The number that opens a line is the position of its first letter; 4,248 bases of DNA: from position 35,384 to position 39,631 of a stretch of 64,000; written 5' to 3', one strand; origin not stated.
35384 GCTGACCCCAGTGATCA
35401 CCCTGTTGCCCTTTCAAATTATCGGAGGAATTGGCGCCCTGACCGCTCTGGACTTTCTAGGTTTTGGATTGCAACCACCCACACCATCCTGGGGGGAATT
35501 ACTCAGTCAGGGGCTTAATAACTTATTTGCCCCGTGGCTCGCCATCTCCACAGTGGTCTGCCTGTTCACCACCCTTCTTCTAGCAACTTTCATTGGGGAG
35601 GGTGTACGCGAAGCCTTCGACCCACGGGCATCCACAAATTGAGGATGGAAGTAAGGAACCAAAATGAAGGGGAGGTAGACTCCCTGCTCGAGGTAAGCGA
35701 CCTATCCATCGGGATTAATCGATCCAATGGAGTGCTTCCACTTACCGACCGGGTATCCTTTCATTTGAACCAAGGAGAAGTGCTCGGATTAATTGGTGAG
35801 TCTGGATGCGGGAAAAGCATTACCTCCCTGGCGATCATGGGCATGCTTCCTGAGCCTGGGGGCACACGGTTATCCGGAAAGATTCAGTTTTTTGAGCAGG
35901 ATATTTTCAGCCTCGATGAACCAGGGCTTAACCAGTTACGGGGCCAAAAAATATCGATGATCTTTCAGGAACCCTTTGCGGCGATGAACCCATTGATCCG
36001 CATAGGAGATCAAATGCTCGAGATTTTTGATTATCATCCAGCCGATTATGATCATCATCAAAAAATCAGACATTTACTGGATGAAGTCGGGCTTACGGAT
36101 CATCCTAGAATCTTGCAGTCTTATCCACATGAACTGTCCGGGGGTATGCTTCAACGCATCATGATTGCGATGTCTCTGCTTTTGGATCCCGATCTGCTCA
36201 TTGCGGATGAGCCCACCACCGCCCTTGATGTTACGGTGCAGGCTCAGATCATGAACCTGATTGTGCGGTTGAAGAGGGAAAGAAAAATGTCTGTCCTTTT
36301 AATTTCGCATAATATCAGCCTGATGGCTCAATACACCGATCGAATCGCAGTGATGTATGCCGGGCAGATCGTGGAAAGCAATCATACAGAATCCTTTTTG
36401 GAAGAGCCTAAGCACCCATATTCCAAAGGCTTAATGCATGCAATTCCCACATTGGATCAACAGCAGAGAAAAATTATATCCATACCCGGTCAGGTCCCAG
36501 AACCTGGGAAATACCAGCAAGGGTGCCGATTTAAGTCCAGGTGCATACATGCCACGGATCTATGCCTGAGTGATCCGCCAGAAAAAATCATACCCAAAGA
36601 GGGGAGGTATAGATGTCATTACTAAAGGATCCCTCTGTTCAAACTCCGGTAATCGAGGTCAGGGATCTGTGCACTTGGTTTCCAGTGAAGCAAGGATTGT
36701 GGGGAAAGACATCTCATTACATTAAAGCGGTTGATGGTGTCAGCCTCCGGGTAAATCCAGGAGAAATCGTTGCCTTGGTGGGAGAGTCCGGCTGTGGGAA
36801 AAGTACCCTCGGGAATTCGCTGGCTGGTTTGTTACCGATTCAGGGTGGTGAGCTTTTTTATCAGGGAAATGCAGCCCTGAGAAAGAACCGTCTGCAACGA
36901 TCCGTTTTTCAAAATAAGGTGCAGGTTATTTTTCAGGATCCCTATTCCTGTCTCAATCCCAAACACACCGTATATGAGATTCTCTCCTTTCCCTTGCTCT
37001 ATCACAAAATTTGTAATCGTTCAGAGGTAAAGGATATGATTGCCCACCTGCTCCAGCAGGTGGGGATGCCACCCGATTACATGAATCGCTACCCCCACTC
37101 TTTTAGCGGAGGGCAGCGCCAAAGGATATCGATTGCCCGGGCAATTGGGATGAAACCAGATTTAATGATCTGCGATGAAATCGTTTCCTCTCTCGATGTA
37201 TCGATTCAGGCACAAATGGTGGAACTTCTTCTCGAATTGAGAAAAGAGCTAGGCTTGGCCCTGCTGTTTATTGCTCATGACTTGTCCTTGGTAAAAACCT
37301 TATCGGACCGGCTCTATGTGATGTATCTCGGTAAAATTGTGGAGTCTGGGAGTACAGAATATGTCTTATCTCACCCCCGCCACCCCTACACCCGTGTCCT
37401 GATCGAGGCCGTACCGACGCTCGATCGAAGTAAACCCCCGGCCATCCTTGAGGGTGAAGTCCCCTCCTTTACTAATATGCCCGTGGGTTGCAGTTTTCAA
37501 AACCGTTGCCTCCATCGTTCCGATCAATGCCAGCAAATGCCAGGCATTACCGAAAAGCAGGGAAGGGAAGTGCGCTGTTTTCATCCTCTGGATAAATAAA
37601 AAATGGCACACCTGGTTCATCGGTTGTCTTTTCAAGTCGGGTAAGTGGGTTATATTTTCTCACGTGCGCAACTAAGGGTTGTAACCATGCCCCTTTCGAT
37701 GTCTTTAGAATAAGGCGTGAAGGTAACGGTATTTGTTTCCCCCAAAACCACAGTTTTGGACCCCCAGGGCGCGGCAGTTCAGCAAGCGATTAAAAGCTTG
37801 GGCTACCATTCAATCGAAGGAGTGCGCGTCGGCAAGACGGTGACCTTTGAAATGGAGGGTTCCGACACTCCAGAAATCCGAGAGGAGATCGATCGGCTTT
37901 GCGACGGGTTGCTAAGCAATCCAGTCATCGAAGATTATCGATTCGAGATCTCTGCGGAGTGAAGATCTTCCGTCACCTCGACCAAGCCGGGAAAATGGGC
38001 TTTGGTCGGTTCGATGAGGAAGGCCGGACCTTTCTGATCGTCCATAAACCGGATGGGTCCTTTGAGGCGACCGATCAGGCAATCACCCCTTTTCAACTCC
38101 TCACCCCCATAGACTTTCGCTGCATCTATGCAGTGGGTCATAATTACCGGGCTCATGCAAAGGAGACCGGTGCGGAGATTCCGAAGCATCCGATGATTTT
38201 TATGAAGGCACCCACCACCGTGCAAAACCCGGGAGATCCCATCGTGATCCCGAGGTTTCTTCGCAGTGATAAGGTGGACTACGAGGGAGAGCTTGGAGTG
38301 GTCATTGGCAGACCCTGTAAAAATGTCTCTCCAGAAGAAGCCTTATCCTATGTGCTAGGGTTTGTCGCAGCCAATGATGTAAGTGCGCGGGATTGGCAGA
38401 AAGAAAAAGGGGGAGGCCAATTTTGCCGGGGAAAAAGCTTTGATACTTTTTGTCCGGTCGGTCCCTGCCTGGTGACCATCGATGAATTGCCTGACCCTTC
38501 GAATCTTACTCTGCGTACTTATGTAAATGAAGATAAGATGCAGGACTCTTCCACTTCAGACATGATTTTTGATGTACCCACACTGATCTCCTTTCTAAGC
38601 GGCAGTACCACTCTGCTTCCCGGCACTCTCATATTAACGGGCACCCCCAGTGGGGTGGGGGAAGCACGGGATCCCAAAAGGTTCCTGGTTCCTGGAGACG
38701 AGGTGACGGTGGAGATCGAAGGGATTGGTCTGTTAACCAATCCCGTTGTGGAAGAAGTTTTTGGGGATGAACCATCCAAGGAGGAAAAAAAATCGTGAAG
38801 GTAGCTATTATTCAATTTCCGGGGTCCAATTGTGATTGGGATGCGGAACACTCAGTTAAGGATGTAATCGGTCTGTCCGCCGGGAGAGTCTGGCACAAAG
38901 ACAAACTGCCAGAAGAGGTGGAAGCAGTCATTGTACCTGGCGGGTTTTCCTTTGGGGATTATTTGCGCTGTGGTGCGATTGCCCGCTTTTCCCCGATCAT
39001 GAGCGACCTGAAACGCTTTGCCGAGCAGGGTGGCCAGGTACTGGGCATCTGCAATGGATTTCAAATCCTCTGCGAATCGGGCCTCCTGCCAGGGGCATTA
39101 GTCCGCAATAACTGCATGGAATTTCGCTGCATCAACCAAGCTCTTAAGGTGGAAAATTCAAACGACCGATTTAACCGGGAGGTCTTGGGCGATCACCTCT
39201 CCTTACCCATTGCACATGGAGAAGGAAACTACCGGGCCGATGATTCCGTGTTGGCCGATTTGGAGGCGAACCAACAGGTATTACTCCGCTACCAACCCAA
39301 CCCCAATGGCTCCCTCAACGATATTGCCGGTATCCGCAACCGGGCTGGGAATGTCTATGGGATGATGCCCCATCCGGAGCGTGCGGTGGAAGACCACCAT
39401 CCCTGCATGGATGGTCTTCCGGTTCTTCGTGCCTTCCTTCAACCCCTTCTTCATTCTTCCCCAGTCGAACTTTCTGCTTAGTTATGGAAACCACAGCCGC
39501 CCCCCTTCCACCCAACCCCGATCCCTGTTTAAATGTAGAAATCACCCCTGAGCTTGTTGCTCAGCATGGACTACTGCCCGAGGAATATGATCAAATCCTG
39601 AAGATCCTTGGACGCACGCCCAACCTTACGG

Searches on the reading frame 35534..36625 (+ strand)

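Call 79: search_protein_families(library=ncbifam, proteins=[window:35534-36625:+], max_evalue=0.00001)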
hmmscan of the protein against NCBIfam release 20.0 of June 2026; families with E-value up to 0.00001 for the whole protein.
window:35534-36625:+ (363 aa): 183 families (the best 25 are shown)
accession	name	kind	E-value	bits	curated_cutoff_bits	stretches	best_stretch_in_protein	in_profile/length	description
NF007010.1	PRK09473.1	subfamily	2.6e-91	305.7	575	1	51-361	1-310/318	oligopeptide ABC transporter ATP-binding protein OppD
NF008246.0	PRK11022.1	equivalog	1.2e-88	297.3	541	1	50-363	2-316/326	dipeptide ABC transporter ATP-binding protein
NF011713.0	PRK15134.1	equivalog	3.3e-78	263.6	834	1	50-308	4-264/529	microcin C ABC transporter ATP-binding protein YejF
TIGR02770.1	nickel_nikD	equivalog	2.7e-72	242.9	318.7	1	72-303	3-228/230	nickel import ATP-binding protein NikD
NF008453.0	PRK11308.1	subfamily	2.4e-71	240.7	408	1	54-361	21-323/334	dipeptide ABC transporter ATP-binding protein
NF047578.1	opine_ATP_CntD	equivalog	6.4e-70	235.4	380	1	51-315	2-264/266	staphylopine uptake ABC transporter ATP-binding protein CntD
NF047576.1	opine_ATP_CntF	equivalog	2.6e-69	233.4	385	1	51-314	2-263/264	staphylopine uptake ABC transporter ATP-binding protein CntF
NF043079.1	MMSYN1_0167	equivalog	3.1e-69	234.2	740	2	132-341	300-511/561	oligopeptide ABC transporter ATP-binding protein OppD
NF011674.0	PRK15093.1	equivalog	4.3e-68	229.9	627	1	51-363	3-323/330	putrescine export ABC transporter ATP-binding protein SapD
NF011659.0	PRK15079.1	equivalog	5e-68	229.3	540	1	68-349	37-316/334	murein tripeptide/oligopeptide ABC transporter ATP binding protein OppF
NF007613.0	PRK10261.1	equivalog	1.1e-66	225.6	1077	1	44-310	5-278/623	glutathione ABC transporter ATP-binding protein GsiA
NF043071.1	DppF_dipep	equivalog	3.5e-61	207.4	660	1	67-350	35-313/331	dipeptide ABC transporter ATP-binding subunit DppF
NF043078.1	MMSYN1_0168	equivalog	1.1e-50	172.9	800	2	176-312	471-605/649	oligopeptide ABC transporter ATP-binding protein OppF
TIGR02769.1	nickel_nikE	equivalog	5.4e-46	157.2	332.55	1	60-312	16-261/265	nickel import ATP-binding protein NikE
NF007739.0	PRK10419.1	subfamily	7.4e-42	143.7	354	1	63-308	20-259/268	nickel ABC transporter ATP-binding protein NikE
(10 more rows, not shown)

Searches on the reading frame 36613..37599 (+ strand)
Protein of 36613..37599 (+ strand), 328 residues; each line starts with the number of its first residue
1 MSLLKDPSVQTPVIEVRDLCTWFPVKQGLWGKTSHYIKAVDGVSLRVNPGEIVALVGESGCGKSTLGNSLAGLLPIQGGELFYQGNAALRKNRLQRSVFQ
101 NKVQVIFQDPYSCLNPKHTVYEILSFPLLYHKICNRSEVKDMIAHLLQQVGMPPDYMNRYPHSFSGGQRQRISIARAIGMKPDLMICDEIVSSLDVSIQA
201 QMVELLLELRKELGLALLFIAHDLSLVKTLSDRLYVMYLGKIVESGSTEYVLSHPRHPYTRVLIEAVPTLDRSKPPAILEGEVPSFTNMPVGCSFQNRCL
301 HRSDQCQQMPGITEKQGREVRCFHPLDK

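Call 79: search_protein_families(library=ncbifam, proteins=[window:36613-37599:+], max_evalue=0.00001)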
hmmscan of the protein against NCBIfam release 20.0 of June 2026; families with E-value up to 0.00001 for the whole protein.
window:36613-37599:+ (328 aa): 187 families (the best 25 are shown)
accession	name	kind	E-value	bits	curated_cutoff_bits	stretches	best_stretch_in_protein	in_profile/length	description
NF008453.0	PRK11308.1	subfamily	4.1e-102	341.8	408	1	8-324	7-325/334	dipeptide ABC transporter ATP-binding protein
NF011659.0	PRK15079.1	equivalog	1e-97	326.9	540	1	12-323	10-329/334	murein tripeptide/oligopeptide ABC transporter ATP binding protein OppF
NF043071.1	DppF_dipep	equivalog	6.9e-92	308.4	660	1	6-323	6-325/331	dipeptide ABC transporter ATP-binding subunit DppF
NF011713.0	PRK15134.1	equivalog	1.7e-90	304.1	834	2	9-264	271-526/529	microcin C ABC transporter ATP-binding protein YejF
NF007613.0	PRK10261.1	equivalog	6e-84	282.6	1077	1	11-285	311-588/623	glutathione ABC transporter ATP-binding protein GsiA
NF043078.1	MMSYN1_0168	equivalog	1.8e-70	238.3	800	2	135-271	464-601/649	oligopeptide ABC transporter ATP-binding protein OppF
TIGR02769.1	nickel_nikE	equivalog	2.7e-69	233.6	332.55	1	14-267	3-253/265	nickel import ATP-binding protein NikE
NF008246.0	PRK11022.1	equivalog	8.2e-68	228.9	541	1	30-327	13-319/326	dipeptide ABC transporter ATP-binding protein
NF007010.1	PRK09473.1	subfamily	3.5e-65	219.8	575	1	36-327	17-316/318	oligopeptide ABC transporter ATP-binding protein OppD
NF007739.0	PRK10419.1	subfamily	4.8e-63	213.2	354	1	26-267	15-254/268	nickel ABC transporter ATP-binding protein NikE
NF043079.1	MMSYN1_0167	equivalog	1.1e-57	196.1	740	2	94-298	299-506/561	oligopeptide ABC transporter ATP-binding protein OppD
NF011692.0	PRK15112.1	equivalog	2.4e-55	188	452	1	13-265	5-252/269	putrescine export ABC transporter ATP-binding protein SapF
TIGR02770.1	nickel_nikD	equivalog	7.6e-51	172.7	318.7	1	40-266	2-228/230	nickel import ATP-binding protein NikD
NF011674.0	PRK15093.1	equivalog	2.1e-49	168.5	627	1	33-327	16-326/330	putrescine export ABC transporter ATP-binding protein SapD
NF047578.1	opine_ATP_CntD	equivalog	4.6e-48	163.8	380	1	39-270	19-256/266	staphylopine uptake ABC transporter ATP-binding protein CntD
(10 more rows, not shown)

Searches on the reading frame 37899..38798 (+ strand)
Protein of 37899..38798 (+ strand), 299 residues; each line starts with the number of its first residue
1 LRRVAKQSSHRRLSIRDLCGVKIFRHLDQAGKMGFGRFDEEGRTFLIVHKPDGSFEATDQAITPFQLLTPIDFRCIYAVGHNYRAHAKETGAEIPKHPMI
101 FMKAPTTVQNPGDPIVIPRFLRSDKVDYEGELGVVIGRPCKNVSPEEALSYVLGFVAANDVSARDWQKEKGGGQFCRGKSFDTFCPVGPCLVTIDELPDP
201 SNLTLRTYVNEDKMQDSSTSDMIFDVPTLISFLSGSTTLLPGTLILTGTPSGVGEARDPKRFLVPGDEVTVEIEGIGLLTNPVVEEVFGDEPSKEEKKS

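Call 79: search_protein_families(library=ncbifam, proteins=[window:37899-38798:+], max_evalue=0.00001)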
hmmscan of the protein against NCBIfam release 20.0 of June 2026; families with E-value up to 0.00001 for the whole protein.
window:37899-38798:+ (299 aa): 6 families
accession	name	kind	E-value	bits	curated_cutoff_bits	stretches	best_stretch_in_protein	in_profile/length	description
NF053535.1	DhyDRhmHlse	equivalog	2.8e-62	210.6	500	1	76-284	73-279/284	2,4-didehydro-3-deoxy-L-rhamnonate hydrolase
TIGR02303.1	HpaG-C-term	equivalog_domain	2.7e-58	197.3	276.4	1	47-286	14-245/245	4-hydroxyphenylacetate degradation bifunctional isomerase/decarboxylase, C-terminal subunit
NF011750.0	PRK15203.1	equivalog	3.3e-47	161.2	811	1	74-286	223-425/429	4-hydroxyphenylacetate degradation bifunctional isomerase/decarboxylase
NF009399.0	PRK12764.1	equivalog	5.3e-39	134.6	444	1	74-276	22-212/501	fumarylacetoacetate hydrolase family protein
NF007967.0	PRK10691.1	equivalog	3.9e-33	114.6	201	1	76-278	19-214/219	fumarylacetoacetate hydrolase family protein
TIGR02305.1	HpaG-N-term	equivalog_domain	3.1e-32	111.8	228.65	1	94-283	29-205/205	4-hydroxyphenylacetate degradation bifunctional isomerase/decarboxylase, N-terminal subunit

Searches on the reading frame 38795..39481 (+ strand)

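Call 79: search_protein_families(library=ncbifam, proteins=[window:38795-39481:+], max_evalue=0.00001)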
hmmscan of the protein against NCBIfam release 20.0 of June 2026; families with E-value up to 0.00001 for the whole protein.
window:38795-39481:+ (228 aa): 6 families
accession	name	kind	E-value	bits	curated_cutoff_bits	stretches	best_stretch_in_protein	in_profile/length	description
NF002957.0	PRK03619.1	equivalog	1.4e-90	302.5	212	1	1-216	1-218/222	phosphoribosylformylglycinamidine synthase subunit PurQ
TIGR01737.1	FGAM_synth_I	equivalog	2.6e-80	269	177.8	1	1-216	1-226/228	phosphoribosylformylglycinamidine synthase I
NF002252.0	PRK01175.1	equivalog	5.3e-44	150.2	298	1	1-197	4-228/261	phosphoribosylformylglycinamidine synthase subunit PurQ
TIGR01857.1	FGAM-synthase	equivalog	6e-23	80.4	1057.05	1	3-207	980-1225/1239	phosphoribosylformylglycinamidine synthase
NF003672.0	PRK05297.1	equivalog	1.2e-21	76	783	1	40-199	1080-1261/1290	phosphoribosylformylglycinamidine synthase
TIGR01735.1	FGAM_synt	equivalog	3.2e-21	74.5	1123.05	1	27-199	1078-1279/1307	phosphoribosylformylglycinamidine synthase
